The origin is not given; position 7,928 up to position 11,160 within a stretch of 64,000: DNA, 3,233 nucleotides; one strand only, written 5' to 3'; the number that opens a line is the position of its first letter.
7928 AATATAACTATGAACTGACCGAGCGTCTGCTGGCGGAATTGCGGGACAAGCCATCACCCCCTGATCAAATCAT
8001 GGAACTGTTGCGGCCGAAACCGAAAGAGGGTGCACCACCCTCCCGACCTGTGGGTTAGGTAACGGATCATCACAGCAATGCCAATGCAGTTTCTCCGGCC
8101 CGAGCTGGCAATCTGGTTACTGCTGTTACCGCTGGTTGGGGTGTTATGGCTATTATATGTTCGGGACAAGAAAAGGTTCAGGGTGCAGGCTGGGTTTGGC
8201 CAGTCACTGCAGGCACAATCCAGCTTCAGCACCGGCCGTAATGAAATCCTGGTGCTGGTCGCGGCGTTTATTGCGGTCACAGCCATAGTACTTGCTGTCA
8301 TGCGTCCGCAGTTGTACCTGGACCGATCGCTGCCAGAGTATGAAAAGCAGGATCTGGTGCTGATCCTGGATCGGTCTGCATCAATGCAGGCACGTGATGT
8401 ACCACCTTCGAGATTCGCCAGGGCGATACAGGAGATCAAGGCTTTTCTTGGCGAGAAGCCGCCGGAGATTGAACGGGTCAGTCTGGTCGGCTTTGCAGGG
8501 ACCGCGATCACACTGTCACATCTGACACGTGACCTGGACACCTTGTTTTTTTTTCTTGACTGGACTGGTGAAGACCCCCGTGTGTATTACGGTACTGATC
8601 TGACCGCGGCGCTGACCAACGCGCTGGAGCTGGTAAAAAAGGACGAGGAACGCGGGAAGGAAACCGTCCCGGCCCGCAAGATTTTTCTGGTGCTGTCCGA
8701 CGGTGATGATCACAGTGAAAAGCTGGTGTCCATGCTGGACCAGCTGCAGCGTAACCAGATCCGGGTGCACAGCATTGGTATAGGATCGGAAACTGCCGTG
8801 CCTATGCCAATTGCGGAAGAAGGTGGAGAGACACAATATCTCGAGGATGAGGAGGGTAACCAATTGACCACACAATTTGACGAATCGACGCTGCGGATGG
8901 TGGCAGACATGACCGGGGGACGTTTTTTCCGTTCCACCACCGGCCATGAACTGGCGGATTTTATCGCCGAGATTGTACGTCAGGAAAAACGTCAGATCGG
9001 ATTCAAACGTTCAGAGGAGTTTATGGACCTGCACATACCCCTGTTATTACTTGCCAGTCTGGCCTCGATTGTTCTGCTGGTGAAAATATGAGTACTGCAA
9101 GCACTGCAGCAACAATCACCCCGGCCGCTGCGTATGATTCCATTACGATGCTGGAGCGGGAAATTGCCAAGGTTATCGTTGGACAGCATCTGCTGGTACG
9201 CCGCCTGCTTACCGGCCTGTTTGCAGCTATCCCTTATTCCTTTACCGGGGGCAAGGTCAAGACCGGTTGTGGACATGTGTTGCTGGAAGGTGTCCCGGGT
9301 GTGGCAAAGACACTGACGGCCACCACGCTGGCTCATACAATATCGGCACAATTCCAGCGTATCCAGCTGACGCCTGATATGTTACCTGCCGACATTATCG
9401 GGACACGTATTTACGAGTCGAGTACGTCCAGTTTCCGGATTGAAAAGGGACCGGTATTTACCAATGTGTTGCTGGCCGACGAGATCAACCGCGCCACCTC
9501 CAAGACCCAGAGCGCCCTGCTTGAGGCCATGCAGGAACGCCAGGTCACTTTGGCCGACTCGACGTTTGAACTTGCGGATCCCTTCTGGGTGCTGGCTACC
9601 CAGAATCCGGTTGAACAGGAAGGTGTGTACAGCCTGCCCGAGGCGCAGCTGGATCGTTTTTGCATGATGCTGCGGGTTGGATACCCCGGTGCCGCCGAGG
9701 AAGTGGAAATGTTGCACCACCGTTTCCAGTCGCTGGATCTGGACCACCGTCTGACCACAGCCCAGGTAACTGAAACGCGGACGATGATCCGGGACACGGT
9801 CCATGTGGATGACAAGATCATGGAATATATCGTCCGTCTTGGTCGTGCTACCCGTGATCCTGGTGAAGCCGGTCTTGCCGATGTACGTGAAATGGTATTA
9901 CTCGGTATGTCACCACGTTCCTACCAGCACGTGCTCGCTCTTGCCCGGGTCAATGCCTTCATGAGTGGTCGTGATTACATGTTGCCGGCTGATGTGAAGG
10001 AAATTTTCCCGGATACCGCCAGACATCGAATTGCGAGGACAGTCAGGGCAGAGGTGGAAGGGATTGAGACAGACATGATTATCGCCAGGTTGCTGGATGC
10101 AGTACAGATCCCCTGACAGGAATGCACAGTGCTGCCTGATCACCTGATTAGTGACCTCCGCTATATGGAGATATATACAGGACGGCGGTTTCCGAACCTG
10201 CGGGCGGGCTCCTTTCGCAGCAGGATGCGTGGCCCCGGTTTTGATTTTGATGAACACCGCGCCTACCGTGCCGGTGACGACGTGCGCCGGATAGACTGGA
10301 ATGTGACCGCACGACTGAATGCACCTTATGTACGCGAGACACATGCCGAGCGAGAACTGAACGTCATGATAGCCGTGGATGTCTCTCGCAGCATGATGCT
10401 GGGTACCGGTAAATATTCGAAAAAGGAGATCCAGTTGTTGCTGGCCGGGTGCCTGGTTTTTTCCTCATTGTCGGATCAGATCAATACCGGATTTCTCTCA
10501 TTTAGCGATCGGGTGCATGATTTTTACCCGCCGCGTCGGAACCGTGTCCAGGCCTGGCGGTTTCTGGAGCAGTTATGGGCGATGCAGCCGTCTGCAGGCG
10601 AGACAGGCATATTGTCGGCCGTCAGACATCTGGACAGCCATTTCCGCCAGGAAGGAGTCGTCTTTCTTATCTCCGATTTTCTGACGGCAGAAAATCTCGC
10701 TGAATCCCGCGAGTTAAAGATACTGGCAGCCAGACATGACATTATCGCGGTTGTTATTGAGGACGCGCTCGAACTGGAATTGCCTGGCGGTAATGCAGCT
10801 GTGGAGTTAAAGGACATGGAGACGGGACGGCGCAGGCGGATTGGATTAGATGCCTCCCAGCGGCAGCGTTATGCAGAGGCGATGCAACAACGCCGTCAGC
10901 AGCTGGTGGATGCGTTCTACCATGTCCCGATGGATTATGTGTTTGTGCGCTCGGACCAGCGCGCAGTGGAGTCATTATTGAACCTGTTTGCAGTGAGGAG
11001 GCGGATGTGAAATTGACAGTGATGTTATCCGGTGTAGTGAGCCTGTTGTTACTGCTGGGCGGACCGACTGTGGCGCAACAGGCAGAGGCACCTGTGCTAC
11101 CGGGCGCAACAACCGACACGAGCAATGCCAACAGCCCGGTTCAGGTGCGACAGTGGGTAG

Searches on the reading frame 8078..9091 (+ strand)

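Call 4: search_protein_families(library=pfam, proteins=[window:8078-9091:+], max_evalue=0.01)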
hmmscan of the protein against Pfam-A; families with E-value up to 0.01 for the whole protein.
window:8078-9091:+ (337 aa): 6 families
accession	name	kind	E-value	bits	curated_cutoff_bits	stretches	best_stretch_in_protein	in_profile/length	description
PF13519.12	VWA_2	-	7.8e-15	55.9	27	1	93-209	1-106/107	von Willebrand factor type A domain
PF00092.34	VWA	-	5.4e-13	50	23.8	1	92-266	1-171/174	von Willebrand factor type A domain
PF05762.20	VWA_CoxE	-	1.7e-06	28.1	26.4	1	80-232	45-184/222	VWA domain containing CoxE-like protein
PF04056.20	Ssl1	-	5.3e-06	26.8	27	1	96-254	1-156/193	Ssl1-like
PF13768.12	VWA_3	-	0.00011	22.8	27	1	92-241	2-139/155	von Willebrand factor type A domain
PF07584.16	BatA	-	0.0014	19.4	25.9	1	3-77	1-77/77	Aerotolerance regulator N-terminal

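Call 5: search_protein_families(library=ncbifam, proteins=[window:8078-9091:+], max_evalue=0.01)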
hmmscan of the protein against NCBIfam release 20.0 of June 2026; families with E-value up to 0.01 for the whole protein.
window:8078-9091:+ (337 aa): 5 families
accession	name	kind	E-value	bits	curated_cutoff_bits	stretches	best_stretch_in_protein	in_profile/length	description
NF010238.0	PRK13685.1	subfamily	1.4e-18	67.1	432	1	2-326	8-315/335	hypothetical protein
NF047508.1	VWA_BatA_Lepto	exception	1.6e-16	60.2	380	2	12-239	7-232/315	VWA domain-containing protein BatA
NF047506.1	VWA_BatB_Lepto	exception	4.4e-15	55.6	350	1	42-310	37-301/324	VWA domain-containing protein BatB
TIGR03436.1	acidobact_VWFA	subfamily_domain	2.8e-13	50.1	81.25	1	92-305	68-284/324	VWA domain-containing protein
TIGR00868.1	hCaCC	subfamily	0.00028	18.8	900.85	1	89-268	303-474/863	calcium-activated chloride channel protein 1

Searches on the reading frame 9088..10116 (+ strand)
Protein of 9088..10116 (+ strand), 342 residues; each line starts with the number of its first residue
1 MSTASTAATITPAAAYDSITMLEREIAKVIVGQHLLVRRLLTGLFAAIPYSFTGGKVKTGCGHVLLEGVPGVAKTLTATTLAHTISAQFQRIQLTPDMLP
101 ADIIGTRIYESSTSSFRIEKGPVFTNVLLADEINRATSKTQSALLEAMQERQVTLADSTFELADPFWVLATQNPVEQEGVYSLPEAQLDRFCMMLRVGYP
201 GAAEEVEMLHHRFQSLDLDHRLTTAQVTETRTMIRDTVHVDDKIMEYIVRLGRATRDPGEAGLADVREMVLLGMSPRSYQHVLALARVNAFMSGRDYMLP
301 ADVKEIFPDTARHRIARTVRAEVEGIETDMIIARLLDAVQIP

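Call 4: search_protein_families(library=pfam, proteins=[window:9088-10116:+], max_evalue=0.01)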
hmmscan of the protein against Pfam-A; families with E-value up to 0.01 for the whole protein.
window:9088-10116:+ (342 aa): 8 families
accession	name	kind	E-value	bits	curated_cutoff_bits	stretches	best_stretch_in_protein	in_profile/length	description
PF07726.17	AAA_3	-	2.1e-63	212.5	27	1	63-193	1-131/131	ATPase family associated with various cellular activities (AAA)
PF07728.20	AAA_5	-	3e-17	63.4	22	1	63-191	1-139/139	AAA domain (dynein-related subfamily)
PF17863.7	AAA_lid_2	-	9.6e-14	51.3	22.7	1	266-332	5-71/74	AAA lid domain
PF00493.29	MCM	-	4e-07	29.8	23.3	1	16-175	12-174/224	MCM P-loop domain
PF00004.35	AAA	-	7.1e-06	26.9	21.2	1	64-195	1-127/131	ATPase family associated with various cellular activities (AAA)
PF20030.5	bpMoxR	-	0.00033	20.2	27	1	62-210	32-179/205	MoxR domain in the MoxR-vWA-beta-propeller ternary systems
PF05496.18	RuvB_N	-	0.00052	20.3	27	1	61-154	33-114/159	Holliday junction DNA helicase RuvB P-loop domain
PF00158.32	Sigma54_activat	-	0.0057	16.8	20.2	0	63-155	24-124/168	Sigma-54 interaction domain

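Call 5: search_protein_families(library=ncbifam, proteins=[window:9088-10116:+], max_evalue=0.01)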
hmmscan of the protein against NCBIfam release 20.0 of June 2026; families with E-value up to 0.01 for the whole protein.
window:9088-10116:+ (342 aa): 9 families
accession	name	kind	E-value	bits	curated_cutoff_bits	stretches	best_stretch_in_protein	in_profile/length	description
NF047784.1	MadB_ATPase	equivalog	3.1e-10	39.7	475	1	126-236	140-242/298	MadB family AAA-type ATPase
TIGR02031.1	BchD-ChlD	equivalog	5.2e-09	35.4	499.55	1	62-251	17-223/608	magnesium chelatase ATPase subunit D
TIGR02640.1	gas_vesic_GvpN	equivalog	5.6e-06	26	266.8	1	128-231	109-216/262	gas vesicle protein GvpN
TIGR00635.1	ruvB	equivalog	1.4e-05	24.3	299.05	1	59-248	28-205/305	Holliday junction branch migration DNA helicase RuvB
NF009883.0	PRK13341.1-4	equivalog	0.00012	20.1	668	1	61-161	55-149/729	AAA family ATPase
NF000868.0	PRK00080.1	equivalog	0.00061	18.8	282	1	60-154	50-132/330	Holliday junction branch migration DNA helicase RuvB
TIGR02639.1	ClpA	equivalog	0.00082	17.7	993.15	1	16-154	445-586/734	ATP-dependent Clp protease ATP-binding subunit ClpA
NF001679.0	PRK00440.1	equivalog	0.0019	17.3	303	1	62-149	40-128/322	replication factor C small subunit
TIGR01242.2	TIGR01242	subfamily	0.0024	16.9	500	1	64-173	151-261/362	proteasome-activating nucleotidase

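Call 76: search_dna_similar(query=window:9088-10116:+, collection=plasmids, mode=protein, max_rows=40, max_evalue=1e-30)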
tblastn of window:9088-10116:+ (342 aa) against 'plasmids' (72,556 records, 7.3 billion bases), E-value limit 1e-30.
Records with a match: 418; places in all: 445; records where one place covers at least 80% of the query: 410.
Best place of each record, by identity: <60% 418.
By first word of the organism name: Ralstonia 137; Rhizobium 73; Sinorhizobium 28; Paracoccus 13; Halorussus 9; Ensifer 9; Haladaptatus 9; Azospirillum 8; Vibrio 7; Natrinema 6; and 69 more.
By predicted mobility (MOB-suite, as given by PLSDB): non-mobilizable 237; mobilizable 159; conjugative 22.
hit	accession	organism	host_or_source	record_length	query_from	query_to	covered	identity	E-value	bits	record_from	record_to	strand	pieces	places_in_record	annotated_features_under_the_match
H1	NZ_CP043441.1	Cupriavidus campinensis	cell culture,soil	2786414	17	342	95%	46.1%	3e-78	267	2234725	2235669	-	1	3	none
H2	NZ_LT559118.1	Nonomuraea gerenzanensis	-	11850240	25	342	93%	46.5%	4e-71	247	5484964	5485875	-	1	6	none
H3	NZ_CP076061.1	Cupriavidus sp. EM10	Pure-cultured cell,sewage water sludge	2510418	17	342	95%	45.2%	1e-76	263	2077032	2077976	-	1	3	none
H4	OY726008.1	Phocaeicola massiliensis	-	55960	19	342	95%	45.4%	7e-79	269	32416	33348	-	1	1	record has no annotation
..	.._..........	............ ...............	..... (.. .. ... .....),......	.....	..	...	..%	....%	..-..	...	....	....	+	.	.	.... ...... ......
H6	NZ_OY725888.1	Bacteroides finegoldii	-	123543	19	342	95%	45.1%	4e-80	273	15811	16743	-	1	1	AAA family ATPase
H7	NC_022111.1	Prevotella sp. oral taxon 299 str. F0039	Homo sapiens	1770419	19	342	95%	44.8%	1e-77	266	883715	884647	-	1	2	none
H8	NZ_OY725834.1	Parabacteroides distasonis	-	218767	19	342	95%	43.9%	4e-81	276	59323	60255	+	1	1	AAA family ATPase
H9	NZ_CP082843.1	Prevotella nigrescens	-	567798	19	342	95%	43.8%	7e-78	266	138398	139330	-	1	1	AAA family ATPase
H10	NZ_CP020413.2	Leptospira interrogans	Homo sapiens,human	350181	22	342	94%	42.8%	2e-72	251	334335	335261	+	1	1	MoxR family ATPase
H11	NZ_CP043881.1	Leptospira interrogans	Homo sapiens,cell culture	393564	22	342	94%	42.8%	2e-72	251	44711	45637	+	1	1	MoxR family ATPase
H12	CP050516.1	Rhizobium leguminosarum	Trifolium repens,cell culture,root ...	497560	19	342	95%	42.3%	1e-68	240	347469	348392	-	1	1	MoxR family ATPase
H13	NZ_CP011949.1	Haloferax gibbonsii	whole genome,saline saltern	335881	16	342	96%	41.9%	5e-64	226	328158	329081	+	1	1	MoxR family ATPase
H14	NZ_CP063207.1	Haloferax gibbonsii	cultured ...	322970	16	342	96%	41.9%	6e-64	226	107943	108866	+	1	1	MoxR family ATPase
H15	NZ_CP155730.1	Sagittula stellata E-37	Pure Culture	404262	17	341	95%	42.1%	6e-67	235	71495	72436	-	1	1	MoxR family ATPase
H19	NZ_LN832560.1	Paracoccus aminovorans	-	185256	22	342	94%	42.2%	6e-60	214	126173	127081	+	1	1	MoxR family ATPase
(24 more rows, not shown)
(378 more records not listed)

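Call 77: get_annotated_region(hit=H19, flank=9000)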
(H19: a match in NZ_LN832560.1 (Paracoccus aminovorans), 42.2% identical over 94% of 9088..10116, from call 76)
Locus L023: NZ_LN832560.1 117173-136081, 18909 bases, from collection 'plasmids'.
description: Paracoccus aminovorans isolate JCM7685 plasmid II, complete sequence
organism: Paracoccus aminovorans (NCBI taxid 34004)
taxonomy: Bacteria; Pseudomonadota; Alphaproteobacteria; Rhodobacterales; Paracoccaceae; Paracoccus; Paracoccus aminovorans
host: -; source: -; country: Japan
typing (MOB-suite, as given by PLSDB): non-mobilizable; replicon rep_cluster_560,rep_cluster_969
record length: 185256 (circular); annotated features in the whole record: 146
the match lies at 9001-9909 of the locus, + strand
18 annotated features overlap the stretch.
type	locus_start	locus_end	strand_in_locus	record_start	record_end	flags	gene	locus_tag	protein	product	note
CDS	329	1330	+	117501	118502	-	-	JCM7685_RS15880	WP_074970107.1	ABC transporter substrate-binding protein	-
CDS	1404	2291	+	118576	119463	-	-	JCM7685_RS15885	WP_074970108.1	proline/glycine betaine ABC transporter permease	-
CDS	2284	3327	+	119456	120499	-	-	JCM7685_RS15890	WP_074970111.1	glycine betaine/L-proline ABC transporter ATP-binding protein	-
CDS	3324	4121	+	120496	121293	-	-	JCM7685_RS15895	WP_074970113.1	pyrroline-5-carboxylate reductase dimerization domain-containing protein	-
CDS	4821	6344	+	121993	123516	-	-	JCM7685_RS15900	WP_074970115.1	phospholipase D-like domain-containing protein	-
CDS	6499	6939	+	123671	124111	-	-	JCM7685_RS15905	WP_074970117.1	DUF805 domain-containing protein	-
CDS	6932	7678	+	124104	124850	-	-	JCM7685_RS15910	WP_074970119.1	hypothetical protein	-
CDS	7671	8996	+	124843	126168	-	-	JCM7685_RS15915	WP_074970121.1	hypothetical protein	-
CDS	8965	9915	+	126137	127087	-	-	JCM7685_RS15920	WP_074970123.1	MoxR family ATPase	-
CDS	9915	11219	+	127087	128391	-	-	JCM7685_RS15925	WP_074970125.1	DUF58 domain-containing protein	-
CDS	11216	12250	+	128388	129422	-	-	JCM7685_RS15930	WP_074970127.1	stage II sporulation protein M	-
CDS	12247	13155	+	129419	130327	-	-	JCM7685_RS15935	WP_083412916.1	RDD family protein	-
CDS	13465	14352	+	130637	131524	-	-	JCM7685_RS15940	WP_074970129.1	class II glutamine amidotransferase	-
CDS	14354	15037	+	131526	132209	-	-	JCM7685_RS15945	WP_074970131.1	GXGXG domain-containing protein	-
CDS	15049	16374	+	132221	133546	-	-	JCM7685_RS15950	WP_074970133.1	FMN-binding glutamate synthase family protein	GO:0006537 - glutamate biosynthetic process [Evidence IEA]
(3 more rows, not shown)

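Call 78: get_annotated_region(hit=H6, flank=9000)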
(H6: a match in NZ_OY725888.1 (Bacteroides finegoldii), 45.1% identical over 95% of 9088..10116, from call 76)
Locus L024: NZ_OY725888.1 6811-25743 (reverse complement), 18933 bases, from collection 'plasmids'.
description: Bacteroides finegoldii strain Bacteroides finegoldii TSDC17.2-1.1 plasmid 78, complete sequence
organism: Bacteroides finegoldii (NCBI taxid 338188)
taxonomy: Bacteria; Bacteroidota; Bacteroidia; Bacteroidales; Bacteroidaceae; Bacteroides; Bacteroides finegoldii
host: -; source: -; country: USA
typing (MOB-suite, as given by PLSDB): non-mobilizable
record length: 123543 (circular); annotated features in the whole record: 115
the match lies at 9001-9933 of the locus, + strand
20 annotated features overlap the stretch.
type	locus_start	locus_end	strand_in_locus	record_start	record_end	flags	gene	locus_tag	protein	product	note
CDS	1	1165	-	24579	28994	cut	-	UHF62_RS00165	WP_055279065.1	translocation/assembly module TamB domain-containing protein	GO:0009306 - protein secretion [Evidence IEA]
CDS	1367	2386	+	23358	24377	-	tsaD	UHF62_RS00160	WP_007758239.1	tRNA (adenosine(37)-N6)-threonylcarbamoyltransferase complex transferase subunit TsaD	GO:0006400 - tRNA modification [Evidence IEA]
CDS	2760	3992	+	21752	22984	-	-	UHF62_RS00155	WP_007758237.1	competence/damage-inducible protein A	-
CDS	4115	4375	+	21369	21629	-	rpmB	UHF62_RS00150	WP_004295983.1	50S ribosomal protein L28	GO:0006412 - translation [Evidence IEA]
CDS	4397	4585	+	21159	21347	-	rpmG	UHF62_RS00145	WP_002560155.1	50S ribosomal protein L33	GO:0006412 - translation [Evidence IEA]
CDS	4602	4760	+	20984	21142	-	-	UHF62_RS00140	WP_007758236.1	DUF4295 domain-containing protein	-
CDS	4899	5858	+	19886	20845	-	ftsY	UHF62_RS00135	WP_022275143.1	signal recognition particle-docking protein FtsY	GO:0009306 - protein secretion [Evidence IEA]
CDS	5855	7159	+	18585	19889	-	rimO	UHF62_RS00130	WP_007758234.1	30S ribosomal protein S12 methylthiotransferase RimO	GO:0018339 - peptidyl-L-beta-methylthioaspartic acid biosynthetic process from peptidyl-aspartic acid [Evidence IEA]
CDS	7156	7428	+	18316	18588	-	-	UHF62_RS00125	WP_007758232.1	HU family DNA-binding protein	GO:0030261 - chromosome condensation [Evidence IEA]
CDS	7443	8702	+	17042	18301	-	-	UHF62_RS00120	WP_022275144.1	HU family DNA-binding protein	-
CDS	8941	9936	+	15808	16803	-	-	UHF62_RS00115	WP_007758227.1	AAA family ATPase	-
CDS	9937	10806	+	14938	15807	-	-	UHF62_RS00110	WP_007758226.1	DUF58 domain-containing protein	-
CDS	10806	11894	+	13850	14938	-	-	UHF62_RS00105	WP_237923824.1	BatD family protein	-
CDS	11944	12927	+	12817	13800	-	-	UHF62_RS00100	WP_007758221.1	VWA domain-containing protein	-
CDS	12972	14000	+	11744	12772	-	-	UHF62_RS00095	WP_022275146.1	VWA domain-containing protein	-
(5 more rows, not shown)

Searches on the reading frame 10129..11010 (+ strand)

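Call 4: search_protein_families(library=pfam, proteins=[window:10129-11010:+], max_evalue=0.01)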
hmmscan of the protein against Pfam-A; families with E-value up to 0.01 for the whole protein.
window:10129-11010:+ (293 aa): 3 families
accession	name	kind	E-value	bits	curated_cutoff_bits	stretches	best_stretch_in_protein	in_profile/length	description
PF01882.25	DUF58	-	5.3e-55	186.4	23.4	1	42-257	1-215/216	Protein of unknown function DUF58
PF13519.12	VWA_2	-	2.3e-08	35.1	27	1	79-184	1-106/107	von Willebrand factor type A domain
PF05762.20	VWA_CoxE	-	2.2e-05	24.4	26.4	1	53-193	25-168/222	VWA domain containing CoxE-like protein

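Call 5: search_protein_families(library=ncbifam, proteins=[window:10129-11010:+], max_evalue=0.01)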
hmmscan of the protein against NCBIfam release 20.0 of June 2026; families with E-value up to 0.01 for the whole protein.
window:10129-11010:+ (293 aa): 0 families
